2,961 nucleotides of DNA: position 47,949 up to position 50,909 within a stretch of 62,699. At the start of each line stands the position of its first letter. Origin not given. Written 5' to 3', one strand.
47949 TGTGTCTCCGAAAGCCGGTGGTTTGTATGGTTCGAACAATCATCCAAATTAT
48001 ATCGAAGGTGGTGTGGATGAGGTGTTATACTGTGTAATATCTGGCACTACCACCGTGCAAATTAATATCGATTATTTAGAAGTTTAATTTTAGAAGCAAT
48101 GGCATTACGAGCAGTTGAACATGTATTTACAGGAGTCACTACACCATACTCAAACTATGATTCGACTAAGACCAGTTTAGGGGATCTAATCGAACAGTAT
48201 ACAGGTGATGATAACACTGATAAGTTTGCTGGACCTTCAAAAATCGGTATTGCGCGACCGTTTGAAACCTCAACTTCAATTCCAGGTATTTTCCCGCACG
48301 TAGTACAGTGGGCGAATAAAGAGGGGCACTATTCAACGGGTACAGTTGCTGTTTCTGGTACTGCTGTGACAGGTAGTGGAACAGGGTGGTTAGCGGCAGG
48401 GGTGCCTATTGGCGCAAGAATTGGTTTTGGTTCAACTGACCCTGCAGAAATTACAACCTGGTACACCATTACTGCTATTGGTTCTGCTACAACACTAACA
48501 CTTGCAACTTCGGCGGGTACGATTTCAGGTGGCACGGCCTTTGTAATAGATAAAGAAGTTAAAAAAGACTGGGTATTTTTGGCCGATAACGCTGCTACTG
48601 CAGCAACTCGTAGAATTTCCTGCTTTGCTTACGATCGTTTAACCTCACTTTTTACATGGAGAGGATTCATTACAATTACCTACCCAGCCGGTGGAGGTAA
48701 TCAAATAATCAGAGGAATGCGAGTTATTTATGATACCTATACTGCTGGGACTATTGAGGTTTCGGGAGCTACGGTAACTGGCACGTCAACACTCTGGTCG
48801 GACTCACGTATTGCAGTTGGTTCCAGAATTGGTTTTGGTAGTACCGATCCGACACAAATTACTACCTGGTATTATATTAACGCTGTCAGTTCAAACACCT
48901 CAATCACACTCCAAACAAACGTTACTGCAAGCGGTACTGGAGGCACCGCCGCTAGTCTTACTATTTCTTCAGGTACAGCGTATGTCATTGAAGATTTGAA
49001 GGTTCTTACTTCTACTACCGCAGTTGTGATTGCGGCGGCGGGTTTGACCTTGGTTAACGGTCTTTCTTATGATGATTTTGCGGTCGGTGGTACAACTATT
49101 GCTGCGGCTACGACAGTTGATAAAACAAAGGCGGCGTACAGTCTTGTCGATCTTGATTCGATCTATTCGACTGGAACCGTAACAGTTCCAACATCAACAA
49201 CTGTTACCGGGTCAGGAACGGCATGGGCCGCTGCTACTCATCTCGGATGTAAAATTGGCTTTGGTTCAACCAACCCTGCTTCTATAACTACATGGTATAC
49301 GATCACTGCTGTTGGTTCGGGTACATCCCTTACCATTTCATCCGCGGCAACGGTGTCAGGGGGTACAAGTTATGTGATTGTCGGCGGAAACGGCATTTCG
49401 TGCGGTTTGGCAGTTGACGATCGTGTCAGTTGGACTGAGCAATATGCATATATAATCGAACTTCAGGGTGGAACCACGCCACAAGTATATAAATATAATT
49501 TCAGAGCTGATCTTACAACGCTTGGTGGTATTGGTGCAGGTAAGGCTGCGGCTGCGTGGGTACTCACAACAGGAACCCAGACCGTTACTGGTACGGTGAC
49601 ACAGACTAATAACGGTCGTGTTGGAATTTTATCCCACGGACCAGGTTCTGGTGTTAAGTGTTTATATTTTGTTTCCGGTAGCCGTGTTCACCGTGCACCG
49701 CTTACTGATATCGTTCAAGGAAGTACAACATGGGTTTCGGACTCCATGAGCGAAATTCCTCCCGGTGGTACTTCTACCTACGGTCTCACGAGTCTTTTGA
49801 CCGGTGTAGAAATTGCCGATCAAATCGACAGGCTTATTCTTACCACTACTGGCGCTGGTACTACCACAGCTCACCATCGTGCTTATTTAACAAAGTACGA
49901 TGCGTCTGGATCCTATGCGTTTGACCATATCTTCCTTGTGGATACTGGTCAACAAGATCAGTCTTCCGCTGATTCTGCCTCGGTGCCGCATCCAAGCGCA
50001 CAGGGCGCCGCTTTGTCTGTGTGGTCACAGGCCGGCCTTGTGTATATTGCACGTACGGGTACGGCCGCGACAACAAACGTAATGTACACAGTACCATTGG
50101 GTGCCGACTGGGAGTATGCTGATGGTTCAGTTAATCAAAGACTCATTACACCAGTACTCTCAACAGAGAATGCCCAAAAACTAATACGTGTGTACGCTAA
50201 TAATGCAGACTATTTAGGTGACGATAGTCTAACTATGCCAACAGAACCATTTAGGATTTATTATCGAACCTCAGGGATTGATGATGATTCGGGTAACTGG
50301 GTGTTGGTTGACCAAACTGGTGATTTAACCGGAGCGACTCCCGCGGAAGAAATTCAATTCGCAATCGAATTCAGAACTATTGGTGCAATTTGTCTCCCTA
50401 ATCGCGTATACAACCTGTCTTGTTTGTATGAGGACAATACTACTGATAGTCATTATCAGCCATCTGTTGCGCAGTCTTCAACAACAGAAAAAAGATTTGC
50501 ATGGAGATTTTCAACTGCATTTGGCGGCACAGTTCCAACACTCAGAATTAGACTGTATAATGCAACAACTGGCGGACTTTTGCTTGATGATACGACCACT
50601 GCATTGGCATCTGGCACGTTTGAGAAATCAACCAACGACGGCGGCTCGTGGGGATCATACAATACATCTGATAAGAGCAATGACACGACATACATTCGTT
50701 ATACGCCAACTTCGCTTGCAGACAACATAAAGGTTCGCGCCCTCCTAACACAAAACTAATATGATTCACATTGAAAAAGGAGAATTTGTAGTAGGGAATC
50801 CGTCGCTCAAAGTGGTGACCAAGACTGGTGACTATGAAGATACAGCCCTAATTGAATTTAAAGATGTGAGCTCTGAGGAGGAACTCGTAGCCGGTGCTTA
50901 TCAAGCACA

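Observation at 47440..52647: Operon coupling a Tat-signal protein and a giant signal-less repeat protein to tatC/tatA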

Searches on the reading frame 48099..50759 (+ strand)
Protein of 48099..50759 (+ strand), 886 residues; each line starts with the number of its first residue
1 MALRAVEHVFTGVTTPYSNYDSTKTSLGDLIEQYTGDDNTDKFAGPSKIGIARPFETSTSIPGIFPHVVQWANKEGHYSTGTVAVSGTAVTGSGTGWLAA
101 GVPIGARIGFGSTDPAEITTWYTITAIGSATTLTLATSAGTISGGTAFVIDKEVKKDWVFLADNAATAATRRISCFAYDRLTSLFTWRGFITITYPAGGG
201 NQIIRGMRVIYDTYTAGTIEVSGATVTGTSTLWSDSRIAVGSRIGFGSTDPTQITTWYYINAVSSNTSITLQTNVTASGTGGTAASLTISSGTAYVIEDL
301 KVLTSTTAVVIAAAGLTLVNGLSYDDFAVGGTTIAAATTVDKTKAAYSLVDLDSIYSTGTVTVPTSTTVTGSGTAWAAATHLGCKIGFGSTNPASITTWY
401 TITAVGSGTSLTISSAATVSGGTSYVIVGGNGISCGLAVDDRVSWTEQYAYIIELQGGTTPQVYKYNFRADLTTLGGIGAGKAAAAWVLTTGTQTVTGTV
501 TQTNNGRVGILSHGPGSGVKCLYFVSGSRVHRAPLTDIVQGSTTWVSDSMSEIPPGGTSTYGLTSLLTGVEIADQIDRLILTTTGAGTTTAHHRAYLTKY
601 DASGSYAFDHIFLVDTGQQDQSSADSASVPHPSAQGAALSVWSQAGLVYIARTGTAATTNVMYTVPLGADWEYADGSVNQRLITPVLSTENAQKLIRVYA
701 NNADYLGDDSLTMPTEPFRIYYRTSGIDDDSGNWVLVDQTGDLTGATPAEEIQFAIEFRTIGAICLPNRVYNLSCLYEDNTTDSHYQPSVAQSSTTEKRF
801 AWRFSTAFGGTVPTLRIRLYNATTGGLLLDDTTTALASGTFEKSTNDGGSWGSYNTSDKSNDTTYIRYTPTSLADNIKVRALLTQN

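Call 3: search_protein_families(library=pfam, proteins=[window:48099-50759:+], max_evalue=0.1)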
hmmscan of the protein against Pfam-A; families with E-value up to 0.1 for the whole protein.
window:48099-50759:+ (886 aa): 0 families

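Call 5: search_protein_families(library=phrogs, proteins=[window:48099-50759:+], max_evalue=1)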
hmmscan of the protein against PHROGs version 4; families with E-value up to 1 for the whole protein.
window:48099-50759:+ (886 aa): 1 family
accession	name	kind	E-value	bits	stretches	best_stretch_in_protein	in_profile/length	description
phrog_1591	-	tail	3.6e-15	57.2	3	355-429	3-77/484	tail fiber protein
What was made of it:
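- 48099..50759 (+): Signal-less 886-aa all-beta protein (93 kDa). It has three small beta-barrel repeats (nt 48324-48554, 48732-48998, 49161-49391) and a propeller-like core. It is homologous to a phage virion (tail-fibre/tailspike-like) protein. phrog_1591 tail fiber, E 3.6e-15 (call 5).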

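Call 6: search_protein_families(library=ncbifam, proteins=[window:48099-50759:+], max_evalue=1)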
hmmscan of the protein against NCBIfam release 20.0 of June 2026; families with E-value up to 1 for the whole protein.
window:48099-50759:+ (886 aa): 1 family
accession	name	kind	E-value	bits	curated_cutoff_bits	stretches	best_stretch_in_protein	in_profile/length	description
NF011885.0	PRK15358.1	equivalog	0.57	9.7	418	0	121-150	63-92/260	type III secretion systems effector SseF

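Call 18: find_homologous_proteins(query=window:48099-50759:+)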
Query window:48099-50759:+ (886 aa): 1801 proteins with E <= 0.001 among 8000 candidates; the best 120 are listed.
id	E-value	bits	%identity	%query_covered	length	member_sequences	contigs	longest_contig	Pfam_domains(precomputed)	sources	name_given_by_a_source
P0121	0.0e+0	1929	100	100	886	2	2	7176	-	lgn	-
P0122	0.0e+0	1744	88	100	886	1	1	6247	-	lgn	-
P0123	0.0e+0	1601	81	100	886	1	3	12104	-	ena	-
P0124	0.0e+0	1567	79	100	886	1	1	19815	-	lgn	-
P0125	0.0e+0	1566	80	100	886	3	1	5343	-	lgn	-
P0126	0.0e+0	1560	79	100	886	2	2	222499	-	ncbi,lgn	-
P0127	0.0e+0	1560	79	100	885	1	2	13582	-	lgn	-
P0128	0.0e+0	1553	78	100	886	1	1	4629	-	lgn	-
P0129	0.0e+0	1549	78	100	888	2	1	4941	-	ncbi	-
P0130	0.0e+0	1547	79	100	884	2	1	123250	-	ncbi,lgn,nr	ncbi:MAG: hypothetical protein KBD50_00890 [Candidatus Pacebacteria bacterium]|nr:hypothetical prote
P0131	0.0e+0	1543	78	100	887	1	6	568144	-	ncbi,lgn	-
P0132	0.0e+0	1539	79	100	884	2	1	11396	-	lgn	-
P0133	0.0e+0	1538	78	100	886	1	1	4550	-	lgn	-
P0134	0.0e+0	1535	78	100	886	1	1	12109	-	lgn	-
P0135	0.0e+0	1534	78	100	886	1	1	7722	-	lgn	-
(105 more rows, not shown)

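Call 26: search_solved_structures(query=window:48099-50759:+, max_evalue=10)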
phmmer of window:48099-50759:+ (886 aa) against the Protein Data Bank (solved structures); distinct sequences matched with E-value up to 10: 1.
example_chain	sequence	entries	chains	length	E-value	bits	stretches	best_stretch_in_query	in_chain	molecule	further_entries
8eci_1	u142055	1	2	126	0.0092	17.4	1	358-459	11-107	Decoration protein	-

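Call 40: predict_structure(alignment_id=A2)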
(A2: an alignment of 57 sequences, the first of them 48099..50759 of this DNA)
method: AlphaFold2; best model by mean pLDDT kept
length: 886 residues; sequences in the alignment: 57
mean_pLDDT: 85.4   pTM: 0.80
mean pLDDT of the five models: 85.4, 82.7, 82.2, 80.3, 79.9
residues with pLDDT >= 90: 407; 70-90: 375; 50-70: 99; < 50: 5
segments of 3 or more residues with pLDDT < 50: 622-624
pLDDT, mean of each block of 10 residues (from residue 1): 87 81 88 87 89 63 86 93 97 95 96 88 96 97 96 94 81 93 89 82 90 96 96 96 96 96 97 96 95 95 85 79 93 92 92 65 86 62 77 76 76 84 78 86 96 85 94 83 88 90 87 92 92 95 93 78 81 88 66 81 82 73 58 79 91 68 81 60 91 93 86 88 88 86 92 90 86 92 73 89 70 77 88 71 84 71 81 85 79
secondary structure, 60 per line:
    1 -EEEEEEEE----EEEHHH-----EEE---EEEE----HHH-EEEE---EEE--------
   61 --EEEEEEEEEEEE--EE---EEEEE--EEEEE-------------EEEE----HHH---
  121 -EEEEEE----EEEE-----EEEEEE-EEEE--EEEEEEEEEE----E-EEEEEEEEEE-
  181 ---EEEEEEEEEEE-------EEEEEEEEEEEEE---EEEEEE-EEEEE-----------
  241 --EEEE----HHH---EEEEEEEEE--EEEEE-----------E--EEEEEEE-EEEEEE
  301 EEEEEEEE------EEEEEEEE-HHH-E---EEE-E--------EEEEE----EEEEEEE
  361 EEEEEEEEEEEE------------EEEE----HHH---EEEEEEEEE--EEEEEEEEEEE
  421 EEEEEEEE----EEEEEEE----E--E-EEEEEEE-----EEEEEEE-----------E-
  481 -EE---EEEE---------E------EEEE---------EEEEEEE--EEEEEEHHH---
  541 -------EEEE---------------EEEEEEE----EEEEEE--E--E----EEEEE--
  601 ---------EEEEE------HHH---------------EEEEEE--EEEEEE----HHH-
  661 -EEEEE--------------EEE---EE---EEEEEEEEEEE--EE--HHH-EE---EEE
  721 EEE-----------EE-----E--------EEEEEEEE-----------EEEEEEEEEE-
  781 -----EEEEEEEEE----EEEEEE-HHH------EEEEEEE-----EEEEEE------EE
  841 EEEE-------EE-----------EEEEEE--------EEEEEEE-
elements in order (helices of 4 or more, strands of 3 or more residues): E2-9 E14-16 E25-27 E31-34 E43-46 E50-52 E63-74 E82-86 E89-93 E107-110 E122-127 E132-135 E141-146 E148-151 E154-163 E170-179 E184-194 E202-214 E218-223 E225-229 E243-246 E257-265 E268-272 E287-293 E295-308 E315-322 E332-334 E345-349 E354-372 E385-388 E399-407 E410-428 E433-439 E449-455 E461-467 E487-490 E507-510 E520-526 E529-534 E548-551 E567-573 E578-583 E594-598 E610-614 E639-644 E647-652 E662-666 E681-683 E692-702 E718-723 E751-758 E770-779 E786-794 E799-804 E815-821 E827-832 E839-844 E865-870 E879-885
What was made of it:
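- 48099..50759 (+): AlphaFold2 pLDDT 85.4 (call 40).
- Checked: It has no hydrophobic N-terminus and is all-beta in a confident AlphaFold2 model (pLDDT 85.4, pTM 0.80; call 40).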

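Call 42: fold_search(model_id=the predicted structure, library=pdb)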
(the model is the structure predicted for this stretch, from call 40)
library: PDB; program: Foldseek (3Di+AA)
matches with E <= 10: 566; with E <= 0.001: 20
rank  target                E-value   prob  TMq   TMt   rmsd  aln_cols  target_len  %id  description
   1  7b9c_A                3.9e-06  0.98  0.17  0.18  24.6       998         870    9  Structure of a minimal SF3B core in complex with spliceostatin A (form I) (released 2021-08-04)
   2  4hiz_C                5.2e-06  1.00  0.20  0.25  27.8       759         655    9  Phage phi92 endosialidase (released 2014-01-15)
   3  3gvj_A                8.8e-06  1.00  0.19  0.24  28.0       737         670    8  Crystal structure of an endo-neuraminidaseNF mutant (released 2010-03-02)
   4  3ju4                  9.3e-06  1.00  0.20  0.25  28.1       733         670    9  Crystal Structure Analysis of EndosialidaseNF at 0.98 A Resolution (released 2010-02-02)
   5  3gvk_B                1.1e-05  1.00  0.19  0.24  27.8       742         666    9  Crystal structure of endo-neuraminidase NF mutant (released 2010-03-02)
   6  4hiz_A                1.2e-05  1.00  0.20  0.26  27.6       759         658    8  Phage phi92 endosialidase (released 2014-01-15)
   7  7lps_A                1.4e-05  0.87  0.15  0.16  22.1       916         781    7  Crystal structure of DDB1-CRBN-ALV1 complex bound to Helios (IKZF2 ZF2) (released 2021-06-02)
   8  1v0e_A                1.5e-05  1.00  0.20  0.25  27.8       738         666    8  Endosialidase of Bacteriophage K1F (released 2004-12-13)
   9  7lps_G                1.8e-05  0.85  0.15  0.17  22.1       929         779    7  Crystal structure of DDB1-CRBN-ALV1 complex bound to Helios (IKZF2 ZF2) (released 2021-06-02)
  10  4hiz_B                2.7e-05  1.00  0.21  0.27  28.1       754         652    9  Phage phi92 endosialidase (released 2014-01-15)
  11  7b92_A                6.3e-05  0.84  0.15  0.16  25.6       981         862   10  Structure of a minimal SF3B core in complex with sudemycin D6 (form II) (released 2021-08-04)
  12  6zue_A                1.4e-04  0.23  0.09  0.08  38.2      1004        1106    8  Crystal structure of human DDB1 bound to human DCAF1 (amino acid residues 1046-1396) (released 2021-07-28)
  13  3prx_B                1.7e-04  0.13  0.08  0.07  29.9      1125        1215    8  Structure of Complement C5 in Complex with CVF and SSL7 (released 2011-01-19)
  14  5n1a_A                1.9e-04  0.47  0.12  0.14  28.2       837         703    9  Crystal structure of Utp4 from Chaetomium thermophilum (released 2017-06-14)
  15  9dqd_B                4.1e-04  0.44  0.12  0.13  23.5       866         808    8  cryo-EM structure of human Cereblon/DDB1 in complex with a non-traditional CRBN binder (released 2024-12-25)
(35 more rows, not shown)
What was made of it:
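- On Phage tail fibre / tailspike proteins: Generic propellers score equally well (call 42).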

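Call 44: fold_search(model_id=the predicted structure, library=viral)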
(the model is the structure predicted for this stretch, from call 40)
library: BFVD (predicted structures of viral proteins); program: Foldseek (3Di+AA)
matches with E <= 10: 647; with E <= 0.001: 85
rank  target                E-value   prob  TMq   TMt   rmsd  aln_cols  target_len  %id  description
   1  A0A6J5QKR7            1.7e-13  1.00  0.15  0.16  28.6      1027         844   12  Uncharacterized protein [uncultured Caudovirales phage]
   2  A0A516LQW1            2.5e-12  1.00  0.16  0.13  33.4       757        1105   11  (no name in the UniProt tables at hand)
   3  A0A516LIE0            1.0e-11  1.00  0.15  0.16  32.8       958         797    9  (no name in the UniProt tables at hand)
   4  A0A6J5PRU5            2.2e-11  1.00  0.17  0.19  24.6       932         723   12  Uncharacterized protein [uncultured Caudovirales phage]
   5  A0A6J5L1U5            2.5e-10  1.00  0.15  0.19  23.5       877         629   11  Uncharacterized protein [uncultured Caudovirales phage]
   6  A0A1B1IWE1            4.6e-10  1.00  0.18  0.23  20.7       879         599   11  (no name in the UniProt tables at hand)
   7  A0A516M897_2          9.0e-10  1.00  0.13  0.12  37.5      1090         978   11  (no name in the UniProt tables at hand)
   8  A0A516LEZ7            1.2e-09  1.00  0.11  0.12  32.5       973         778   11  (no name in the UniProt tables at hand)
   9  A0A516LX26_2          1.5e-09  1.00  0.14  0.13  33.3      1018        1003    9  (no name in the UniProt tables at hand)
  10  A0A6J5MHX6            9.9e-09  1.00  0.14  0.14  25.5      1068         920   10  Uncharacterized protein [uncultured Caudovirales phage]
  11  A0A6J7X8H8            1.1e-08  1.00  0.13  0.17  26.9       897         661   10  Uncharacterized protein [uncultured Caudovirales phage]
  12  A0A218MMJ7            1.5e-08  1.00  0.09  0.12  37.2       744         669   12  Uncharacterized protein [uncultured virus]
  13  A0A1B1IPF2            3.4e-08  1.00  0.18  0.23  21.0       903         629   10  (no name in the UniProt tables at hand)
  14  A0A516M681            3.4e-08  1.00  0.17  0.18  23.4       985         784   11  (no name in the UniProt tables at hand)
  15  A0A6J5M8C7            3.4e-08  1.00  0.16  0.17  31.6       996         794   10  Uncharacterized protein [uncultured Caudovirales phage]
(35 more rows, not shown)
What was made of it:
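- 48099..50759 (+): Foldseek matches phage endosialidase tailspikes (prob 1.0) and many uncultured Caudovirales proteins, E down to 1.7e-13 (calls 42, 44).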

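Call 48: find_related_loci(query=A2, collection=viral_contigs, flank=10000)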
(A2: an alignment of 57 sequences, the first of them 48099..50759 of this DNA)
Query A2 (886 aa) in viral_contigs; peptide patterns used: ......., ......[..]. (x = any residue, [..] = any of these).
163 stretches matched a pattern; 133 encode a relative of the query (tblastn E <= 1e-3); the best 80 are kept; 80 distinct loci.
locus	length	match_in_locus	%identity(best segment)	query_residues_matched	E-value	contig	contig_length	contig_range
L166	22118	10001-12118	46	3-885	7e-155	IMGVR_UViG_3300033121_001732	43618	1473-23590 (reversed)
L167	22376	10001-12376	40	1-886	5e-154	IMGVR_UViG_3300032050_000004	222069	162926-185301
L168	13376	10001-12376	40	1-886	5e-154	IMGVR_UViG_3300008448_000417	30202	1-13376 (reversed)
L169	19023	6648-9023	40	1-886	5e-154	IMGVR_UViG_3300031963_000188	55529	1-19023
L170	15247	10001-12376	40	1-886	5e-154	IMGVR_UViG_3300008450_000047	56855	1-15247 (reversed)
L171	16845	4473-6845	41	1-885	6e-154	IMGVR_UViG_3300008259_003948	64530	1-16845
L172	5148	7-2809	43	1-886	6e-153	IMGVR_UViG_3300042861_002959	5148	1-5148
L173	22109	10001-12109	45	1-885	6e-150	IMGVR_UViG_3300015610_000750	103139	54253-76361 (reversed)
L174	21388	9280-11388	45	1-885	6e-150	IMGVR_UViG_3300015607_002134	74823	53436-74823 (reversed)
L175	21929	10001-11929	47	31-885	1e-149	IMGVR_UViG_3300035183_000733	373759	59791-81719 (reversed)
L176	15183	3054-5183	51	3-886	5e-143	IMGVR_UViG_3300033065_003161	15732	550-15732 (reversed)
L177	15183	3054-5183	51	3-886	5e-143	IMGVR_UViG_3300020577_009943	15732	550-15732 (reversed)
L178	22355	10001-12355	39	5-885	5e-137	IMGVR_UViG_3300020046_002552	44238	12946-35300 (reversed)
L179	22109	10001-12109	44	5-885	4e-137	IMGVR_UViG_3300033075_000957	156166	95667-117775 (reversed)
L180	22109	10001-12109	51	1-885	8e-137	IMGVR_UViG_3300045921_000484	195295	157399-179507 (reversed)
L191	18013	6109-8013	44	79-885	4e-124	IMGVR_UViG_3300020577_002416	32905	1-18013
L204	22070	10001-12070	46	20-886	3e-117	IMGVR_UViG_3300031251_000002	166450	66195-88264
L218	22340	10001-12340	39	16-884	1e-142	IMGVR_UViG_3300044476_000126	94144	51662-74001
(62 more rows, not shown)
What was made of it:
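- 48099..50759 (+): 133 homologous stretches in IMG/VR (call 48).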

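Call 51: search_protein_families(library=phrogs, proteins=[L191:200-1831:+, L191:1838-4036:+, L191:4042-4515:+, L191:4536-4928:+, L191:4910-5482:+, L191:5485-5865:+, L191:5872-8019:+, L191:8024-8431:+, L191:8438-10189:+, L191:10220-10738:+], max_evalue=0.01)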
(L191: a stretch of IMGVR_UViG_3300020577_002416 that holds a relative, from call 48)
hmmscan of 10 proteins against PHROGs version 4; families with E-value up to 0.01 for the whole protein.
L191:200-1831:+ (543 aa): 2 families
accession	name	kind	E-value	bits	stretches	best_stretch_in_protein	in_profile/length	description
phrog_24990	-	unknown function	2.5e-28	99.9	1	189-326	91-226/747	-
phrog_6654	-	unknown function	2.9e-16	60.8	1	233-411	8-169/428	-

L191:1838-4036:+ (732 aa): 0 families

L191:4042-4515:+ (157 aa): 4 families
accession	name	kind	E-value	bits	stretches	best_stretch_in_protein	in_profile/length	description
phrog_199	-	lysis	4.5e-14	53.1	1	22-151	9-135/545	holin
phrog_20732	-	unknown function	0.00052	21.1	1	47-95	18-66/157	-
phrog_21233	-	unknown function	0.001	20.1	1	30-85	18-70/72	-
phrog_19462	-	unknown function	0.0054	18.2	0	23-73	28-77/97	-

L191:4536-4928:+ (130 aa): 0 families

L191:4910-5482:+ (190 aa): 0 families

L191:5485-5865:+ (126 aa): 0 families

L191:5872-8019:+ (715 aa): 0 families

L191:8024-8431:+ (135 aa): 0 families

L191:8438-10189:+ (583 aa): 13 families
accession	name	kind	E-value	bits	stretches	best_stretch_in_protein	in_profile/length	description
phrog_7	-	lysis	1.4e-36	126.9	1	337-502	546-710/873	endolysin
phrog_1493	-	lysis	6.2e-13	49.7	1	263-353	241-332/394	endolysin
phrog_3617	-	unknown function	8.2e-09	36.1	1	337-448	238-354/405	-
phrog_33083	-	lysis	8.9e-09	35.5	1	344-489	2-141/456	endolysin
phrog_2649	-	lysis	2.5e-08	35.1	1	261-334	170-240/261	endolysin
phrog_7910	-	lysis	1.4e-06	29.8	1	421-486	18-89/96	endolysin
phrog_28234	-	lysis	4.4e-05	23.7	1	377-491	97-222/372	endolysin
phrog_10457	-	lysis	6e-05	24.2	1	402-488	4-93/95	endolysin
phrog_1224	-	head and packaging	0.00013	22.4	1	267-330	5-65/438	endolysin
phrog_1512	-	lysis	0.00079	20.5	1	266-347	177-260/314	endolysin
phrog_9589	-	lysis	0.0017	19.3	0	261-331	198-270/281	endolysin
phrog_17214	-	lysis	0.0017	19.1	1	254-311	233-293/322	endolysin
phrog_15410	-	unknown function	0.0097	16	0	363-445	179-266/311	-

L191:10220-10738:+ (172 aa): 0 families

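Call 54: search_protein_families(library=phrogs, proteins=[L204:5731-7692:+, L204:7711-9117:+, L204:9193-9933:+, L204:12764-13681:+, L204:13693-14256:+, L204:14339-15298:+, L204:15748-17766:+, L204:18200-20329:+, L204:20332-21003:+, L204:1863-2639:+], max_evalue=0.001)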
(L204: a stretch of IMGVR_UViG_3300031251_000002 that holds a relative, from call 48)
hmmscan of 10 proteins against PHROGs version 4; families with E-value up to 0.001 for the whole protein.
L204:5731-7692:+ (654 aa): 3 families
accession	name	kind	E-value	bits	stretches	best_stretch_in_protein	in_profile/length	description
phrog_207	-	head and packaging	1.7e-46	160.3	1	16-384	27-393/519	head maturation protease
phrog_3014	-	head and packaging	1.1e-08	35.5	1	34-208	32-233/266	head maturation protease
phrog_31489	-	head and packaging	0.00015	22.6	1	26-76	27-77/91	head maturation protease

L204:7711-9117:+ (469 aa): 4 families
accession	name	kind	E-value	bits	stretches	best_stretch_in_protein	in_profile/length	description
phrog_138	-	head and packaging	1.4e-65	223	1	16-452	6-407/444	major head protein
phrog_1014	-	unknown function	1.1e-19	71.5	1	97-448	165-538/567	-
phrog_6128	-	unknown function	3.1e-07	29.5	1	160-275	487-597/1200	-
phrog_12830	-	head and packaging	0.00094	20.5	0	42-101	68-126/128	major head protein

L204:9193-9933:+ (247 aa): 1 family
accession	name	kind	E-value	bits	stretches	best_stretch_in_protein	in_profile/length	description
phrog_211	-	connector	3.1e-11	43.3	1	4-240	726-964/976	head-tail adaptor Ad2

L204:12764-13681:+ (306 aa): 0 families

L204:13693-14256:+ (188 aa): 1 family
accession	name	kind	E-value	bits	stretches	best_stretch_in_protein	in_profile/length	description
phrog_8123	-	unknown function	2.6e-27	96.8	1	46-188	45-191/192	-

L204:14339-15298:+ (320 aa): 0 families

L204:15748-17766:+ (673 aa): 1 family
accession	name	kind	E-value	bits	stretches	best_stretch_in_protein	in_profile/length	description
phrog_24600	-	unknown function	1.5e-05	26.4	0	209-250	15-56/85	-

L204:18200-20329:+ (710 aa): 0 families

L204:20332-21003:+ (224 aa): 0 families

L204:1863-2639:+ (259 aa): 0 families
